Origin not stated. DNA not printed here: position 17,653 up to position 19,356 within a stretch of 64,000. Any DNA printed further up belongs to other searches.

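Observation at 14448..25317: Ten-gene translationally coupled lipid operon with dedicated ACP, two acyl-AMP ligases, two fatty-acyl reductases, a lipid kinase and PlsC: candidate ether-lipid / fatty-alcohol lipid pathway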

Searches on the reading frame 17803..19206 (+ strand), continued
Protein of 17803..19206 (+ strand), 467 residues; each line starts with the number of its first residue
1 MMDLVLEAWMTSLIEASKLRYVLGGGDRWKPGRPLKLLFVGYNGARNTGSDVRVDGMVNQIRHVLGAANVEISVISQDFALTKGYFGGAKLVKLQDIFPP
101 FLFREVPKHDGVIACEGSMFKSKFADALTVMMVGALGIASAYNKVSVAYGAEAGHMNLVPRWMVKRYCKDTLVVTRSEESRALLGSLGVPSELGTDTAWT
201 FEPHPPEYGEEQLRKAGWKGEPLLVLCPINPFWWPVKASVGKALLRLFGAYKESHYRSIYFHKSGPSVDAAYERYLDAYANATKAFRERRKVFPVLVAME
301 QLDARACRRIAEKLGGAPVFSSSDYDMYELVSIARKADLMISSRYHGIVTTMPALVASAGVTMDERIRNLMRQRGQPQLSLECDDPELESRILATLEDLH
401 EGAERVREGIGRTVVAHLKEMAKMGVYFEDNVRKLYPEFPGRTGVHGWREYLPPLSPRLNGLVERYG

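Call 47: fold_search(model_id=the predicted structure, library=pdb)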
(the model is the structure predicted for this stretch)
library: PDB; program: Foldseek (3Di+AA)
matches with E <= 10: 1313; with E <= 0.001: 201
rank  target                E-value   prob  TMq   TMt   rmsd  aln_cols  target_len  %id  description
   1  1v4v_A                4.1e-07  1.00  0.49  0.59   6.4       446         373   12  Crystal Structure Of UDP-N-Acetylglucosamine 2-Epimerase From Thermus Thermophilus HB8 (released 2003-12-02)
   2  6vlc_D                1.1e-06  1.00  0.46  0.57   6.8       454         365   11  Crystal structure of UDP-GlcNAc 2-epimerase from Neisseria meningitidis bound to UDP-GlcNAc (released 2020-11-11)
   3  8hjg_B                1.2e-06  1.00  0.51  0.55   6.6       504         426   10  Crystal structure of glycosyltransferase SgUGT94-289-3 in complex with M5, state 1 (released 2024-05-29)
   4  5djs_A                1.7e-06  1.00  0.43  0.40   8.5       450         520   14  Thermobaculum terrenum O-GlcNAc transferase mutant - K341M (released 2015-10-28)
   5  2iyf_B                1.7e-06  1.00  0.38  0.43  11.6       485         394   15  The crystal structure of macrolide glycosyltransferases: A blueprint for antibiotic engineering (released 2007-03-27)
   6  7vza_D                1.8e-06  1.00  0.49  0.61   5.9       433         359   10  The crystal structure of Non-hydrolyzing UDPGlcNAc 2-epimerase in complex with UDP (released 2022-11-16)
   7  4m7p_MODEL_1_A        2.1e-06  1.00  0.40  0.45  11.8       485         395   14  Ensemble refinement of protein crystal structure of macrolide glycosyltransferases OleD (released 2013-09-11)
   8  6vlb_B                2.3e-06  1.00  0.54  0.66   4.6       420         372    9  Crystal structure of ligand-free UDP-GlcNAc 2-epimerase from Neisseria meningitidis (released 2020-11-11)
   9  4m60                  2.5e-06  1.00  0.39  0.47  12.2       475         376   14  Crystal structure of macrolide glycosyltransferases OleD (released 2013-09-04)
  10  7xx4_B                3.1e-06  1.00  0.45  0.52   7.1       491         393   12  designed glycosyltransferase (released 2023-06-14)
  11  1v4v_B                3.2e-06  1.00  0.51  0.62   6.0       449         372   12  Crystal Structure Of UDP-N-Acetylglucosamine 2-Epimerase From Thermus Thermophilus HB8 (released 2003-12-02)
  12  8hjf_A                3.5e-06  1.00  0.51  0.55   6.6       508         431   11  Crystal structure of glycosyltransferase SgUGT94-289-3 in complex with M5, state 2 (released 2024-05-29)
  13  7xx4_A                4.1e-06  1.00  0.46  0.52   7.0       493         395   12  designed glycosyltransferase (released 2023-06-14)
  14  7vza_B                4.3e-06  1.00  0.50  0.62   5.7       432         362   10  The crystal structure of Non-hydrolyzing UDPGlcNAc 2-epimerase in complex with UDP (released 2022-11-16)
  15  8b6f_A0               4.3e-06  1.00  0.36  0.34  13.4       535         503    9  Cryo-EM structure of NADH:ubiquinone oxidoreductase (complex-I) from respiratory supercomplex of Tetrahymena thermoph (released 2023-03-29)
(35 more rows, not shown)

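Call 56: search_solved_structures(query=window:17803-19206:+, max_evalue=10, show_alignments=3)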
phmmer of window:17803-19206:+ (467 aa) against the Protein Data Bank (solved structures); distinct sequences matched with E-value up to 10: 0.

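Call 66: search_protein_families(library=pfam, proteins=[L012:17910-18521:-, L012:5092-6234:+, L012:3808-5088:+, L005:18959-19879:+, L074:18307-18984:-, L074:18977-19858:-, L005:8309-8773:+, L007:8325-8660:+, L006:17278-17586:+], max_evalue=0.001)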
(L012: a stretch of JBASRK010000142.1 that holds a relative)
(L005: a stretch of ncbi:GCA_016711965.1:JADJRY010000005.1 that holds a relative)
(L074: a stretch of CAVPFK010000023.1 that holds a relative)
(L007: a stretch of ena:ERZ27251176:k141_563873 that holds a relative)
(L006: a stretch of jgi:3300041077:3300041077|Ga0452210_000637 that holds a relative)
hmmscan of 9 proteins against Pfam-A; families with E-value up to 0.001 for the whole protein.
L012:17910-18521:- (203 aa): 1 family
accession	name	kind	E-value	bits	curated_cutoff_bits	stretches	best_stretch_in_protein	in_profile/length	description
PF01066.26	CDP-OH_P_transf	-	6.3e-18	66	22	1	27-176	3-150/152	CDP-alcohol phosphatidyltransferase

L012:5092-6234:+ (380 aa): 1 family
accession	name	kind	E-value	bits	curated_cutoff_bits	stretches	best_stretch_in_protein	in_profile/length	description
PF00180.25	Iso_dh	-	8.6e-122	407.1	27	1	16-361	1-347/348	Isocitrate/isopropylmalate dehydrogenase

L012:3808-5088:+ (426 aa): 2 families
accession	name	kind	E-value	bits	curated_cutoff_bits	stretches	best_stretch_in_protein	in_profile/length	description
PF00682.25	HMGL-like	-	2.4e-92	309.5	29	1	31-298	2-259/260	HMGL-like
PF22617.1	HCS_D2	-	5e-30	104.2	27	1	313-393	1-81/82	Homocitrate synthase post-HMGL domain-like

L005:18959-19879:+ (306 aa): 0 families

L074:18307-18984:- (225 aa): 1 family
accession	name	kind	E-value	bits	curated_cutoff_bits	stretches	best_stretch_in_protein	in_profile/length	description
PF01144.29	CoA_trans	-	2e-38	132.4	23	1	9-204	2-215/217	Coenzyme A transferase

L074:18977-19858:- (293 aa): 1 family
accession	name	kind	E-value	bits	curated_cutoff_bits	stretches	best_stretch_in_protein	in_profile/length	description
PF01144.29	CoA_trans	-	1.6e-59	201.4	23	1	77-286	3-216/217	Coenzyme A transferase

L005:8309-8773:+ (154 aa): 1 family
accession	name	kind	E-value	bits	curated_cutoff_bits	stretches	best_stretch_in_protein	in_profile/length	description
PF13858.11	DUF4199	-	1.9e-28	100.4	32.3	1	6-152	1-164/165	Protein of unknown function (DUF4199)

L007:8325-8660:+ (111 aa): 0 families

L006:17278-17586:+ (102 aa): 0 families

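Call 74: search_protein_representatives(protein=window:17803-19206:+)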
Query: 467 residues. Proteins with E-value up to 0.001 (for the whole library): 876; up to 1e-10: 528; up to 1e-30: 216. The best 150 are listed.
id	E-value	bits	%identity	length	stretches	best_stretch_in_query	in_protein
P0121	1.1e-151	522.1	64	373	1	1-371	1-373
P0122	3.4e-146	504.0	51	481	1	7-462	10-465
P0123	7.1e-144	496.4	52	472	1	2-467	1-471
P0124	1.3e-140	485.6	50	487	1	3-460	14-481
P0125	2.9e-137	474.6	49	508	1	3-466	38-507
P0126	8.9e-134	463.1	51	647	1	6-465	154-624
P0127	2.6e-119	415.4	46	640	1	26-459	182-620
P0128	2.7e-119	415.3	45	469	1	5-464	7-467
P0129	6.1e-119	414.2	48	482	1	3-462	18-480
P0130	9.2e-116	403.7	46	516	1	29-466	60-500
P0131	1.2e-114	400.0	48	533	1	5-383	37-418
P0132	1.1e-113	396.8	44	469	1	26-456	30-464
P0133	3.4e-113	395.2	45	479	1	28-465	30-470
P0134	8.2e-111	387.4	43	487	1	12-467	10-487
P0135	5.0e-110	384.8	43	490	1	17-467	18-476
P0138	3.1e-106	372.3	40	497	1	3-462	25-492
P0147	1.1e-98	347.3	39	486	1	16-463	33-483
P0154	1.6e-90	320.5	37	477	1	24-452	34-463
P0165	4.6e-85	302.5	36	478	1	33-463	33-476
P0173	3.8e-82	292.9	35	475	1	33-462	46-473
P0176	7.0e-79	282.1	38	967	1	34-434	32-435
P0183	1.3e-75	271.3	31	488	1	24-457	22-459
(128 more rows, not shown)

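Call 75: list_cluster_members(proteins=[P0122, P0124, P0128, P0134, P0138, P0147, P0154, P0165, P0173, P0183])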
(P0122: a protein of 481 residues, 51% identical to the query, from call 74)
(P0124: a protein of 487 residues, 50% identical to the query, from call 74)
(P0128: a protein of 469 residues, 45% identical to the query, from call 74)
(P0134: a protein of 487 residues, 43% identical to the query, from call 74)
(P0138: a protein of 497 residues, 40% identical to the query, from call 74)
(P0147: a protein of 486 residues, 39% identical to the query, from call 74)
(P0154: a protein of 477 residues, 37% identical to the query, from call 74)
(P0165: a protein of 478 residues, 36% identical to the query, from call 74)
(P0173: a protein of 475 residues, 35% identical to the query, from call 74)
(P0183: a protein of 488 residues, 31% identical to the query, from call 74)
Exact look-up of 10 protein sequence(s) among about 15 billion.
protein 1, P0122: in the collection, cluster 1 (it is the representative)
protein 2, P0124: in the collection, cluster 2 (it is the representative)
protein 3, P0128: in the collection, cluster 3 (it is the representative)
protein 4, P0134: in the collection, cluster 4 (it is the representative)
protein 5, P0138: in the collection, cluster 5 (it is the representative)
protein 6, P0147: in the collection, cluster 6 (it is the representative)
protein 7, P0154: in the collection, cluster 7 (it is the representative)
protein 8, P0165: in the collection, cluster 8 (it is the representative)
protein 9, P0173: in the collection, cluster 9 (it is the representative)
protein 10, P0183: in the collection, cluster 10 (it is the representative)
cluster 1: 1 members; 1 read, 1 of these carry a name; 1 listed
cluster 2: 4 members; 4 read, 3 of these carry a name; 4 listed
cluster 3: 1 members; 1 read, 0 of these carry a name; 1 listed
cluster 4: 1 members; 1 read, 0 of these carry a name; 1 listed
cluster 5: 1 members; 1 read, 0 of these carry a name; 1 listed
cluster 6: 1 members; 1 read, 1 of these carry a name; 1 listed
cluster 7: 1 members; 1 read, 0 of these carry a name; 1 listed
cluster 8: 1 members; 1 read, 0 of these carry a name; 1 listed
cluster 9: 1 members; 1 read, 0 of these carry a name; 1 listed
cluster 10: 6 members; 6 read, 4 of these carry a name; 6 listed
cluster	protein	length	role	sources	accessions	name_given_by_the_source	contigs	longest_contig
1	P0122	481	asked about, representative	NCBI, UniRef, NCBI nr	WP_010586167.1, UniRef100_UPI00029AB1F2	polysaccharide pyruvyl transferase family protein [Schlesneria paludicola] | polysaccharide pyruvyl transferase family protein n=1 Tax=Schlesneria paludicola ...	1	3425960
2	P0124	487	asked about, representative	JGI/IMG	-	polysaccharide pyruvyl transferase WcaK-like protein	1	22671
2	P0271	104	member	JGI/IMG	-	hypothetical protein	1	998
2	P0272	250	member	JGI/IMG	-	polysaccharide pyruvyl transferase WcaK-like protein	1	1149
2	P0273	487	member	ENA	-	-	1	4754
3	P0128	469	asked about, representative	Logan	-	-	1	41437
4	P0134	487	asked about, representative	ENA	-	-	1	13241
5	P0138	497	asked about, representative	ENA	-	-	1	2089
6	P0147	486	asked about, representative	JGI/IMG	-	polysaccharide pyruvyl transferase WcaK-like protein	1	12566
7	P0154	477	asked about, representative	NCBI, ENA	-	-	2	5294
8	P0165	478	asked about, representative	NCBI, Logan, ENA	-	-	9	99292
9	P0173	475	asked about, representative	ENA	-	-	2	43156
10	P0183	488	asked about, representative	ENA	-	-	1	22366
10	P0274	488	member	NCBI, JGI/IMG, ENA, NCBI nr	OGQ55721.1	MAG: hypothetical protein A3I75_03970 [Deltaproteobacteria bacterium ...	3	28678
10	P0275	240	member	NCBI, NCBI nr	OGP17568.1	MAG: hypothetical protein A2053_00415 [Deltaproteobacteria bacterium GWA2_50_8]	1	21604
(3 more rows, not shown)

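Call 76: find_homologous_proteins(query=P0274)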
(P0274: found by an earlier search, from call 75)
Query P0274 (488 aa): 175 proteins with E <= 0.001 among 8000 candidates; the best 120 are listed.
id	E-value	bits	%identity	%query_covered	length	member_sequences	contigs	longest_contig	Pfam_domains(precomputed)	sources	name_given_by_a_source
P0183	0.0e+0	1142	100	100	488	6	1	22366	PF04230.20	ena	-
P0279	8.3e-144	498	47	94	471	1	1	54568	PF04230.20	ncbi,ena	-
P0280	1.7e-143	497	48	95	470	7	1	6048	PF04230.20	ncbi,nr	ncbi:MAG: polysaccharide pyruvyl transferase family protein [Actinobacteria bacterium]|nr:polysaccha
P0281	3.6e-143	496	47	94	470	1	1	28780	PF04230.20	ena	-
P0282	3.0e-142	493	46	93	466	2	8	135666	PF04230.20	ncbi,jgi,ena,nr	ncbi:MAG: polysaccharide pyruvyl transferase family protein [Actinobacteria bacterium]|nr:polysaccha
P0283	1.1e-141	491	47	94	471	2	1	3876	PF04230.20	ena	-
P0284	1.6e-141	491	47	94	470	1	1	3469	-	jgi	jgi:polysaccharide pyruvyl transferase WcaK-like protein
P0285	2.8e-139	483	46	95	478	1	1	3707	PF04230.20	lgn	-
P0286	6.2e-139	482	46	95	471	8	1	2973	PF04230.20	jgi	jgi:polysaccharide pyruvyl transferase WcaK-like protein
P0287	1.7e-136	474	46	94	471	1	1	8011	PF04230.20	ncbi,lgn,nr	ncbi:MAG: polysaccharide pyruvyl transferase family protein [Deltaproteobacteria bacterium]|nr:polys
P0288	4.6e-136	473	46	94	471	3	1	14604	PF04230.20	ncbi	-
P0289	8.5e-136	472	46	94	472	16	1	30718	PF04230.20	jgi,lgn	-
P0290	3.9e-135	470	46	94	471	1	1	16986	PF04230.20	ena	-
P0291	1.3e-134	468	47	94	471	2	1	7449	PF04230.20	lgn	-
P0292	2.0e-134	467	45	93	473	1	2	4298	PF04230.20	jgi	jgi:polysaccharide pyruvyl transferase WcaK-like protein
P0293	2.1e-134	467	44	97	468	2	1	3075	PF04230.20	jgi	-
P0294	2.3e-134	467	45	92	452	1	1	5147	PF04230.20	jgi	jgi:polysaccharide pyruvyl transferase WcaK-like protein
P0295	1.2e-133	465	46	94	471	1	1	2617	PF04230.20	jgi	jgi:polysaccharide pyruvyl transferase WcaK-like protein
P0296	1.8e-133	464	45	95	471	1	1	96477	PF04230.20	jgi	jgi:polysaccharide pyruvyl transferase WcaK-like protein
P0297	2.8e-133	464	45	95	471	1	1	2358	PF04230.20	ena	-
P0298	4.7e-133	463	45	93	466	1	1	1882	PF04230.20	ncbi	-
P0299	5.6e-133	463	44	95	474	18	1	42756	PF04230.20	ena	-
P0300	4.6e-132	460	46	94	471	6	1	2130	PF04230.20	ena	-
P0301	5.5e-132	459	44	95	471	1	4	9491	PF04230.20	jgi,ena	-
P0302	5.9e-132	459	45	94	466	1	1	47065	PF04230.20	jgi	jgi:polysaccharide pyruvyl transferase WcaK-like protein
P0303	1.1e-129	452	44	93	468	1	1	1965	PF04230.20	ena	-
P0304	2.5e-128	447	43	95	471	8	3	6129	PF04230.20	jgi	jgi:polysaccharide pyruvyl transferase WcaK-like protein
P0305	2.8e-128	447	44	95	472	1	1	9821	PF04230.20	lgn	-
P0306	7.9e-125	436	43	93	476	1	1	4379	PF04230.20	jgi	jgi:polysaccharide pyruvyl transferase WcaK-like protein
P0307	8.2e-125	436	42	93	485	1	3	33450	PF04230.20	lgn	-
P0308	1.2e-124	435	43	94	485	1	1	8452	PF04230.20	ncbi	-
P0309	2.0e-124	434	43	94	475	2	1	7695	PF04230.20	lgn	-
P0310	4.6e-124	433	44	90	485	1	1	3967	PF04230.20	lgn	-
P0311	8.8e-123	429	42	90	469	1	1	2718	PF04230.20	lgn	-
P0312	9.0e-123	429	44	90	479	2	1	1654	PF04230.20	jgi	jgi:polysaccharide pyruvyl transferase WcaK-like protein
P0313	6.9e-119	416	42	94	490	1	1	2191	PF04230.20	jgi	-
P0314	1.6e-118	415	43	88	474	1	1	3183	PF04230.20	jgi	jgi:polysaccharide pyruvyl transferase WcaK-like protein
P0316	3.1e-115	404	46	80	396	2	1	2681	PF04230.20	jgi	jgi:polysaccharide pyruvyl transferase WcaK-like protein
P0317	3.5e-115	404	42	89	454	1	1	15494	PF04230.20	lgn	-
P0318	1.3e-113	399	41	94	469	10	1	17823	PF04230.20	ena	-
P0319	2.2e-111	391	45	86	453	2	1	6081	PF04230.20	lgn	-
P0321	5.6e-106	374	43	82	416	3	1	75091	PF04230.20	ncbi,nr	ncbi:MAG: polysaccharide pyruvyl transferase family protein [Clostridiales bacterium]|nr:polysacchar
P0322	5.9e-106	374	42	86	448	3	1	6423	PF04230.20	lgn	-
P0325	2.5e-104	368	41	85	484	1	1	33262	PF04230.20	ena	-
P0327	9.8e-104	366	39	87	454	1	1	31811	PF04230.20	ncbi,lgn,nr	ncbi:MAG: polysaccharide pyruvyl transferase family protein [Lachnospiraceae bacterium]|nr:polysacch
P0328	1.4e-103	366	42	82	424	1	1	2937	PF04230.20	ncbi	-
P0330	3.0e-103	365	39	91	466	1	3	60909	PF04230.20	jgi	jgi:polysaccharide pyruvyl transferase WcaK-like protein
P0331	1.6e-102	362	41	85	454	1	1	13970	PF04230.20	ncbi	-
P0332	5.2e-102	360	41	86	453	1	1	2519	PF04230.20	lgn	-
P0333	1.2e-101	359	41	89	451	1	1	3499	PF04230.20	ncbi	-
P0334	3.4e-101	358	42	83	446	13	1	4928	PF04230.20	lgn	-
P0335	3.8e-101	358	40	86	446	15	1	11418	PF04230.20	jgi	-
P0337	1.3e-100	356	38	87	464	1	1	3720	PF04230.20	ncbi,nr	ncbi:MAG: polysaccharide pyruvyl transferase family protein, partial [Clostridiales bacterium]|nr:po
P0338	2.0e-100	355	39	89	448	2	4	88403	PF04230.20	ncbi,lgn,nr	ncbi:MAG: polysaccharide pyruvyl transferase family protein [Erysipelotrichaceae bacterium]|nr:polys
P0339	8.2e-99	350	42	81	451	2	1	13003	PF04230.20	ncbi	-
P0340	1.8e-98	349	40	84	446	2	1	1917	PF04230.20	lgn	-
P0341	2.0e-98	349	39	86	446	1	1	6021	PF04230.20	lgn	-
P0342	3.5e-98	348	39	88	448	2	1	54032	PF04230.20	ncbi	-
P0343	3.6e-98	348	38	88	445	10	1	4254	PF04230.20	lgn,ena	-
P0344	4.4e-98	348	39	84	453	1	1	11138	PF04230.20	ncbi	-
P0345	7.5e-98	347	41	82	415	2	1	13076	PF04230.20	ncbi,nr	ncbi:MAG: polysaccharide pyruvyl transferase family protein, partial [Erysipelotrichaceae bacterium]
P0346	7.6e-98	347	39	84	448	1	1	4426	PF04230.20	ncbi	-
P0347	9.4e-98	346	38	91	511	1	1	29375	PF04230.20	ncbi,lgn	-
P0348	1.1e-97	346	41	82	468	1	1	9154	PF04230.20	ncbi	-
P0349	1.6e-97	346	40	84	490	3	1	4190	PF04230.20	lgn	-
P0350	3.0e-97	345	39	85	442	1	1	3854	PF04230.20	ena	-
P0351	3.1e-97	345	40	82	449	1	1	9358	PF04230.20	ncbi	-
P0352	4.8e-97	344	41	82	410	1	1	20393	PF04230.20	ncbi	-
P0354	2.4e-96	342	39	82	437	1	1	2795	PF04230.20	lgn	-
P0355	3.9e-96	341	39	87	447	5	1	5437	PF04230.20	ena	-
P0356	4.0e-96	341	42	80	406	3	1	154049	PF04230.20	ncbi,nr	ncbi:MAG: polysaccharide pyruvyl transferase family protein [Clostridiales bacterium]|nr:polysacchar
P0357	7.3e-96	340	41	84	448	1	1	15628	PF04230.20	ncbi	-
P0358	1.0e-95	340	38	89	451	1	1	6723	PF04230.20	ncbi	-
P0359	2.9e-95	338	39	84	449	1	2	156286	PF04230.20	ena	-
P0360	7.0e-95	337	39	86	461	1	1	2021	PF04230.20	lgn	-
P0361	7.6e-95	337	38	84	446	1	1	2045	PF04230.20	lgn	-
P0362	1.5e-94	336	40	82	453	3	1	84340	PF04230.20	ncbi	-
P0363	1.8e-94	336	39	86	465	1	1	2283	PF04230.20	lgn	-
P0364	3.0e-94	335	39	84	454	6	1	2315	PF04230.20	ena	-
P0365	3.1e-94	335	40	86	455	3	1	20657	PF04230.20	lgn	-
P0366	3.4e-94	335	41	82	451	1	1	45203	PF04230.20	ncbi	-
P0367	6.1e-94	334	41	82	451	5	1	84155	PF04230.20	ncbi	-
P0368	7.9e-94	333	37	89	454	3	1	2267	PF04230.20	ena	-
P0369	8.4e-94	333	38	88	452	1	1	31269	PF04230.20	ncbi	-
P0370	1.1e-93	333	35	91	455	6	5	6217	PF04230.20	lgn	-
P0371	2.0e-93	332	38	83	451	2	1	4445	PF04230.20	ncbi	-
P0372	2.1e-93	332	36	88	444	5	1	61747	PF04230.20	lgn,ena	-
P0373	2.4e-93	332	38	88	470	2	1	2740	PF04230.20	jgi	-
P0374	2.5e-93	332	38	85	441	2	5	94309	PF04230.20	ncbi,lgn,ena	-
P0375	3.1e-93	332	36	85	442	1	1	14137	PF04230.20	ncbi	-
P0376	3.4e-93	331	38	87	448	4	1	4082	PF04230.20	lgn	-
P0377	4.2e-93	331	38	88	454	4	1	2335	PF04230.20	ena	-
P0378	4.4e-93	331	37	88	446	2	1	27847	PF04230.20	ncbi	-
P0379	5.1e-93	331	38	85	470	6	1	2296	PF04230.20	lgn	-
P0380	6.6e-93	330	36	88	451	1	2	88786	PF04230.20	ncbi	-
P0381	1.8e-92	329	37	83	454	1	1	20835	PF04230.20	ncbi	-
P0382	2.2e-92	329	38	87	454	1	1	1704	PF04230.20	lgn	-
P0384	2.7e-92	328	36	88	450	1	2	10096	PF04230.20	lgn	-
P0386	6.5e-92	327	38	86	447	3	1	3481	PF04230.20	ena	-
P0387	8.0e-92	327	40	82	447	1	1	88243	PF04230.20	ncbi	-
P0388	8.6e-92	327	37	89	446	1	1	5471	PF04230.20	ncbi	-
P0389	9.7e-91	323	38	84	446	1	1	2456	PF04230.20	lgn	-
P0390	1.1e-90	323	38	84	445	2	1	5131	PF04230.20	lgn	-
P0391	1.7e-90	323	39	84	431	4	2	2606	PF04230.20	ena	-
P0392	2.2e-90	322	40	83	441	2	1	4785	PF04230.20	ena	-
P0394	5.9e-90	321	37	85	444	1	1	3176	PF04230.20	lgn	-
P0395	7.6e-90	320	38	88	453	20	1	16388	PF04230.20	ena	-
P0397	1.4e-89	320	37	91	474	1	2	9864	PF04230.20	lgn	-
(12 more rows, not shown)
